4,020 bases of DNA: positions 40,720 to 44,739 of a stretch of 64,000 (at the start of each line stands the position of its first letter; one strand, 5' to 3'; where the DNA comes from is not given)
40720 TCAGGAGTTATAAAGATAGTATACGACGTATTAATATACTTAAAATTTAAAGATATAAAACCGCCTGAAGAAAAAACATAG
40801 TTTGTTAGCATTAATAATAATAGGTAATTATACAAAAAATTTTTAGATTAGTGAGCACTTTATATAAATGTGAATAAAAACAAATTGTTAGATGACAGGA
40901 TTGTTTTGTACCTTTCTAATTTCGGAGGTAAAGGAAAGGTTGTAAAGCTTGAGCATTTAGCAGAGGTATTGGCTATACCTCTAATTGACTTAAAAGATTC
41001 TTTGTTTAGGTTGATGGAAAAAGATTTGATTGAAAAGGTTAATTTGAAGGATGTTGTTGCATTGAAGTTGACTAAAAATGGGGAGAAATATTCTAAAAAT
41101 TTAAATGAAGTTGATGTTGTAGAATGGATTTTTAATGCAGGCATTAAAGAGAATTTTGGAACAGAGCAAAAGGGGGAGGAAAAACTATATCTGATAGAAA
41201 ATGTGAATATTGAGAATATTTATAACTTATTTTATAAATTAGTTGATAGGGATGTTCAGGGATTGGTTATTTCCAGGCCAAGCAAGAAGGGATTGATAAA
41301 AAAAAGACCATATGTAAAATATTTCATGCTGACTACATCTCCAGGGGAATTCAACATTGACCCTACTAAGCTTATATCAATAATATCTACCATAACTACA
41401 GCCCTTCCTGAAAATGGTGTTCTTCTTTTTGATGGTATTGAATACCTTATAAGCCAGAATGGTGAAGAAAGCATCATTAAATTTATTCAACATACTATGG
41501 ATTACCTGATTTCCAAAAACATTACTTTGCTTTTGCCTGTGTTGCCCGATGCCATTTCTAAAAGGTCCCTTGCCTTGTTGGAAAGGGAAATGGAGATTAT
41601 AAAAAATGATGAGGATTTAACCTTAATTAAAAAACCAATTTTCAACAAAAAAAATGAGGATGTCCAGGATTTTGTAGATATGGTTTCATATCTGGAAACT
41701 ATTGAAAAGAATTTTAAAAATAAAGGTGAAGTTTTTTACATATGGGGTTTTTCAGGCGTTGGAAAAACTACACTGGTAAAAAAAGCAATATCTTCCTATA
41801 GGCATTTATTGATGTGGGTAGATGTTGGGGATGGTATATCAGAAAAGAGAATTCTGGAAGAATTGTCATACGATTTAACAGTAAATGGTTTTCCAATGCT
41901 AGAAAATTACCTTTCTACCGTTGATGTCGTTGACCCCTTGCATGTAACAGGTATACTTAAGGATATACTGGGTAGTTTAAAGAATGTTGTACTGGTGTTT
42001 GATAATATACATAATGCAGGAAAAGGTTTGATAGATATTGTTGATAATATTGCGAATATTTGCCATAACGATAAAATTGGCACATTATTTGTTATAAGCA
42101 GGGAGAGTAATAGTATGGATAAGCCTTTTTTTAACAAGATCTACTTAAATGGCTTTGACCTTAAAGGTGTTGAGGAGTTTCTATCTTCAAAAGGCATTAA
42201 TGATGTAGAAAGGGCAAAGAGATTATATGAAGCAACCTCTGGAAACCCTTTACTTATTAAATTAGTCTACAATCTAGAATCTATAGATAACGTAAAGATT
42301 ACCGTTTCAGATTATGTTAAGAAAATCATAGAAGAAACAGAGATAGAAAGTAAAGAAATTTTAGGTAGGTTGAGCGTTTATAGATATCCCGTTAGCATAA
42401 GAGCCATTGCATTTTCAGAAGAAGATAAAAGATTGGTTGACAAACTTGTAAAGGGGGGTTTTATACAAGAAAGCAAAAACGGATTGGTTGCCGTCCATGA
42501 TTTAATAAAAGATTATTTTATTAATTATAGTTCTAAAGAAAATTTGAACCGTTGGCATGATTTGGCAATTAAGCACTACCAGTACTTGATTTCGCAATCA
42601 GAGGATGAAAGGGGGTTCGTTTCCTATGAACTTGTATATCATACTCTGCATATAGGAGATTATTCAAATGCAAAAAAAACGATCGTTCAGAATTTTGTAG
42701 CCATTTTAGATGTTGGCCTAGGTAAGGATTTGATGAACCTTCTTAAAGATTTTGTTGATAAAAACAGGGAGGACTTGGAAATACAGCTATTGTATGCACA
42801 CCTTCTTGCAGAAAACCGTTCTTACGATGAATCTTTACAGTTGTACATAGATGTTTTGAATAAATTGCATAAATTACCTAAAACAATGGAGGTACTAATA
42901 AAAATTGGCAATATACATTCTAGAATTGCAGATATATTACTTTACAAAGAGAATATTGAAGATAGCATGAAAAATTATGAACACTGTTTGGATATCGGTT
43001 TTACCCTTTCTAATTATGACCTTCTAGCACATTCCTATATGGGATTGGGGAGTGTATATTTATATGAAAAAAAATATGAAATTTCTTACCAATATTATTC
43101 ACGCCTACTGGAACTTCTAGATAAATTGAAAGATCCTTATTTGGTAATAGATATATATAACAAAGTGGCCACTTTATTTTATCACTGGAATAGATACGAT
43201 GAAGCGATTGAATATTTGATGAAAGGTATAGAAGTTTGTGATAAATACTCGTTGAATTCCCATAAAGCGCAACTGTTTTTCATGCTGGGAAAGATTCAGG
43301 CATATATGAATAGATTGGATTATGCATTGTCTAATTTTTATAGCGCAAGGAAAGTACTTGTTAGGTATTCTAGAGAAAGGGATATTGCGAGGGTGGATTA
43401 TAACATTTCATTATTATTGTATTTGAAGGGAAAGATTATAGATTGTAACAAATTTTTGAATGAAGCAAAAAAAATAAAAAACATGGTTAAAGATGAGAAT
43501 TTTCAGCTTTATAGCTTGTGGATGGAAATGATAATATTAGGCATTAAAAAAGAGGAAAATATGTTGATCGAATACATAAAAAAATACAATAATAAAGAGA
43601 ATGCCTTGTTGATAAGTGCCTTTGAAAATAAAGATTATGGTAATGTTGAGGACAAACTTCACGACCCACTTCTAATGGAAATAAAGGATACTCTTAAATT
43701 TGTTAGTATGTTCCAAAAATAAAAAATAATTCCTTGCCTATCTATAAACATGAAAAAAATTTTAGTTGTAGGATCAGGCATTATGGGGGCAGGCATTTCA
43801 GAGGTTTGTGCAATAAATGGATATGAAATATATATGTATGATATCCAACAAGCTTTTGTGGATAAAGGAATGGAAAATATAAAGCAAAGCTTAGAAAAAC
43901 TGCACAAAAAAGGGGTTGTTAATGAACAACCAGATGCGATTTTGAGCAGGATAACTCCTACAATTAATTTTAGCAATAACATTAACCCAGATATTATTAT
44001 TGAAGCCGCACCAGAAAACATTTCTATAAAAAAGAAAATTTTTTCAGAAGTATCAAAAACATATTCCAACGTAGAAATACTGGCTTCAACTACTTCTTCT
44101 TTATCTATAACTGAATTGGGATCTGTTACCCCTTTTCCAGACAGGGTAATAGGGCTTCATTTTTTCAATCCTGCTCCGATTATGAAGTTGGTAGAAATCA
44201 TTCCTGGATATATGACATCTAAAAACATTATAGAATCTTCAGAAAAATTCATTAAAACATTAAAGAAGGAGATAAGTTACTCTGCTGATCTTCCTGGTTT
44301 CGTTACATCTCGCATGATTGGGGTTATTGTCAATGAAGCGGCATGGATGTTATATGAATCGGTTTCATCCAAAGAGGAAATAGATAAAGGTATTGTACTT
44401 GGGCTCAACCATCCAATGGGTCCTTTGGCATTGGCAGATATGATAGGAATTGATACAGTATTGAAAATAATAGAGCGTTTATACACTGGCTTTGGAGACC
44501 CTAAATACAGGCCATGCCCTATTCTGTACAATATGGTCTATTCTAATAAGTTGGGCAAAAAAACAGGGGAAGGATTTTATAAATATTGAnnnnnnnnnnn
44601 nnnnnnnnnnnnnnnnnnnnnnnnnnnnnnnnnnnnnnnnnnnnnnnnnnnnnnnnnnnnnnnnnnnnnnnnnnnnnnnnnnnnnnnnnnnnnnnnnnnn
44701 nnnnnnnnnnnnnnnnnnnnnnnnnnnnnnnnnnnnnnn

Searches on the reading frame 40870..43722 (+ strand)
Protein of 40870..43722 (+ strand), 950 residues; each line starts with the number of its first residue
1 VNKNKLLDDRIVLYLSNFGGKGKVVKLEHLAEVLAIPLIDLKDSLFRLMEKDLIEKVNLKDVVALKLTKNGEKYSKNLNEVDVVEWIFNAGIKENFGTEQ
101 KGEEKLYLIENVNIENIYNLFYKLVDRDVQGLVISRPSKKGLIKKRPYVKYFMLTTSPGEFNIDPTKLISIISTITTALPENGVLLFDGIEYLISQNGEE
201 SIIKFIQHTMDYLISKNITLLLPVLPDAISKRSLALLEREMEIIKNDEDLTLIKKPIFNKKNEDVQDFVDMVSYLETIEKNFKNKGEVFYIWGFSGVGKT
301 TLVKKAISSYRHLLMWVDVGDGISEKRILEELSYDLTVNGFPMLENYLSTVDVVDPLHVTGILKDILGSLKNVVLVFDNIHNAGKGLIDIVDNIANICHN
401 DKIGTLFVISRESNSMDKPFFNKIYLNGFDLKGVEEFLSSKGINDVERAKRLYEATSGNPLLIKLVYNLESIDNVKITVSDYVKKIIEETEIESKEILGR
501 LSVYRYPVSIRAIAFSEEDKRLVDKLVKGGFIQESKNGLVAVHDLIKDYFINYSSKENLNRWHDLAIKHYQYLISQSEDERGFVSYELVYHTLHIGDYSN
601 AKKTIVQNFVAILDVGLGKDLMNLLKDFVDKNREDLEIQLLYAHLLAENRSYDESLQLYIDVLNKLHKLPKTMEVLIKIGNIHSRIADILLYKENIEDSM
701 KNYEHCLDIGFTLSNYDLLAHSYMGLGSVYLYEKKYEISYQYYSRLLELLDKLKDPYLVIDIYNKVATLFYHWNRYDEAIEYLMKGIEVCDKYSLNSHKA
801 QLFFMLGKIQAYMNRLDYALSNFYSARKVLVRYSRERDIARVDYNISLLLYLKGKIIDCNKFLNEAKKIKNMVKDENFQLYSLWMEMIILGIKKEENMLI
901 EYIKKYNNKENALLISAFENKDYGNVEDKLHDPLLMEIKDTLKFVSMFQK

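Call 8: search_protein_families(library=pfam, proteins=[window:40870-43722:+], max_evalue=0.001)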
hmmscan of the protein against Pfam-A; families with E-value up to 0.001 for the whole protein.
window:40870-43722:+ (950 aa): 7 families
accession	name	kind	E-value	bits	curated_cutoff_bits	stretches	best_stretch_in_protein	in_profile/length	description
PF05763.18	DUF835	-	1e-23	84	33.1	1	115-241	6-136/136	Protein of unknown function (DUF835)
PF13424.12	TPR_12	-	1.5e-14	54.4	30.1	3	719-790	2-75/77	Tetratricopeptide repeat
PF13401.12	AAA_22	-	6.9e-07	30.1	27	1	288-409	7-122/130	AAA domain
PF17874.7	TPR_MalT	-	3.8e-06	26.8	45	1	691-834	51-195/336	MalT-like TPR region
PF00931.28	NB-ARC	-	3.9e-05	23.5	23.5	1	283-339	15-77/248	NB-ARC domain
PF01637.24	ATPase_2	-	8.9e-05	22.8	33.2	0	268-396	1-137/225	ATPase domain predominantly from Archaea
PF00515.34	TPR_1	-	0.00031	20.9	27.8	0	761-790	2-31/34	Tetratricopeptide repeat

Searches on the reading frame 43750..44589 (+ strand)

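Call 8: search_protein_families(library=pfam, proteins=[window:43750-44589:+], max_evalue=0.001)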
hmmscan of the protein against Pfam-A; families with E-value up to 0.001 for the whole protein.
window:43750-44589:+ (279 aa): 2 families
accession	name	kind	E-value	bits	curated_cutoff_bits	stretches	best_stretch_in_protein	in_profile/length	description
PF02737.24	3HCDH_N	-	1.3e-53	182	22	1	3-174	1-173/180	3-hydroxyacyl-CoA dehydrogenase, NAD binding domain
PF00725.27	3HCDH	-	5.5e-31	107.4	22.1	1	183-279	1-97/97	3-hydroxyacyl-CoA dehydrogenase, C-terminal domain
